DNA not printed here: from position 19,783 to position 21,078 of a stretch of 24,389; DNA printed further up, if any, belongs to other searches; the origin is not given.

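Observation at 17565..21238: Sharply bounded GC-rich island (about 40% vs about 15-20% G+C) carrying hydrolase + GNAT + DrrAB-like exporter: probable recent horizontal acquisition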

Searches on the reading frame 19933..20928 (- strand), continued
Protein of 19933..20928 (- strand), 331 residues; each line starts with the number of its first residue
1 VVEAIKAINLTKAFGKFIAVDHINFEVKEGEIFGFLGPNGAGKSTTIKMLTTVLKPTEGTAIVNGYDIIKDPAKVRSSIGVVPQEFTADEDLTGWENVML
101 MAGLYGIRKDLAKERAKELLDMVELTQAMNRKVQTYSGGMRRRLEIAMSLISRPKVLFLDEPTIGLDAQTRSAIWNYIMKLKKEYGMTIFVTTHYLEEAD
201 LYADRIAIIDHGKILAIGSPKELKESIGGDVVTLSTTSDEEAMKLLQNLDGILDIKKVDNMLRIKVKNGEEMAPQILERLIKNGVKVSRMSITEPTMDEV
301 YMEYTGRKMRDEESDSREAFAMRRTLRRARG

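Call 18: find_encoding_contigs(protein=P0014, flank=10000, max_places=3)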
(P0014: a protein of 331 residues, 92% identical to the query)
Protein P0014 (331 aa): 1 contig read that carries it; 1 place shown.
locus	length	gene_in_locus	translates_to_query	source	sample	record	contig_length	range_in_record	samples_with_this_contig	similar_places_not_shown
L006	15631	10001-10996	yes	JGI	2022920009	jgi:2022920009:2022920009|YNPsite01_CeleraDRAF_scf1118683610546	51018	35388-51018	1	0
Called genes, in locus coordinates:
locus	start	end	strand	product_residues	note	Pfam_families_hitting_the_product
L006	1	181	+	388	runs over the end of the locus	PF01855:POR_N, PF17147:PFOR_II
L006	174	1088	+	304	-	PF02775:TPP_enzyme_C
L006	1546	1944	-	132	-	PF00293:NUDIX, PF14815:NUDIX_4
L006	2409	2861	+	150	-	-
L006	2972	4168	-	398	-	-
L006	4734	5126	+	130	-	PF05168:HEPN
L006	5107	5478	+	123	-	PF01909:NTP_transf_2, PF18765:Polbeta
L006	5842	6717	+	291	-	PF02678:Pirin, PF05726:Pirin_C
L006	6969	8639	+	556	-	PF12895:ANAPC3 (faint), PF13428:TPR_14 (faint), PF13431:TPR_17 (faint), PF13432:TPR_16 (faint), PF14559:TPR_19 (faint), PF00069:Pkinase, PF07714:PK_Tyr_Ser-Thr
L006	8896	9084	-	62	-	-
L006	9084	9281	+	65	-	-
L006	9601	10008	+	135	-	PF03551:PadR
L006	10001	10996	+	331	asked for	PF00005:ABC_tran, PF13304:AAA_21 (weak), PF13732:DrrA1-3_C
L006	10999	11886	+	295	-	PF01061:ABC2_membrane, PF12698:ABC2_membrane_3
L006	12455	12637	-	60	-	-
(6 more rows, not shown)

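Call 37: find_encoding_contigs(protein=P0019, flank=6000, max_places=1)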
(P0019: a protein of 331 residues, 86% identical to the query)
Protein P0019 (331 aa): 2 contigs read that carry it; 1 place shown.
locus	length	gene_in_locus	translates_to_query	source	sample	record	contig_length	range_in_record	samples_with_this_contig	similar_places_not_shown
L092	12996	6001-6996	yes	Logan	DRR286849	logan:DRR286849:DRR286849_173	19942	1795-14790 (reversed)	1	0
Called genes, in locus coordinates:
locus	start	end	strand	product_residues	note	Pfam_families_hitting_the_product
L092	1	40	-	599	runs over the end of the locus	PF00515:TPR_1 (faint), PF07719:TPR_2 (faint), PF12895:ANAPC3 (faint), PF14559:TPR_19, PF13432:TPR_16, PF14559:TPR_19 (weak), PF00069:Pkinase, PF07714:PK_Tyr_Ser-Thr, +7 more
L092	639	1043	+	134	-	PF05168:HEPN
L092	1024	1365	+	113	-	PF01909:NTP_transf_2, PF18765:Polbeta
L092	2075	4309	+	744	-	-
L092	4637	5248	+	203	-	-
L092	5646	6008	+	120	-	PF03551:PadR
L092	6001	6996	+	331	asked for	PF00005:ABC_tran, PF13304:AAA_21 (weak), PF13732:DrrA1-3_C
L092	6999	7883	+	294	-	PF01061:ABC2_membrane, PF12698:ABC2_membrane_3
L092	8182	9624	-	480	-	PF12679:ABC2_membrane_2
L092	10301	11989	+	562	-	-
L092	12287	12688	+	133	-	PF13279:4HBT_2, PF03061:4HBT (weak)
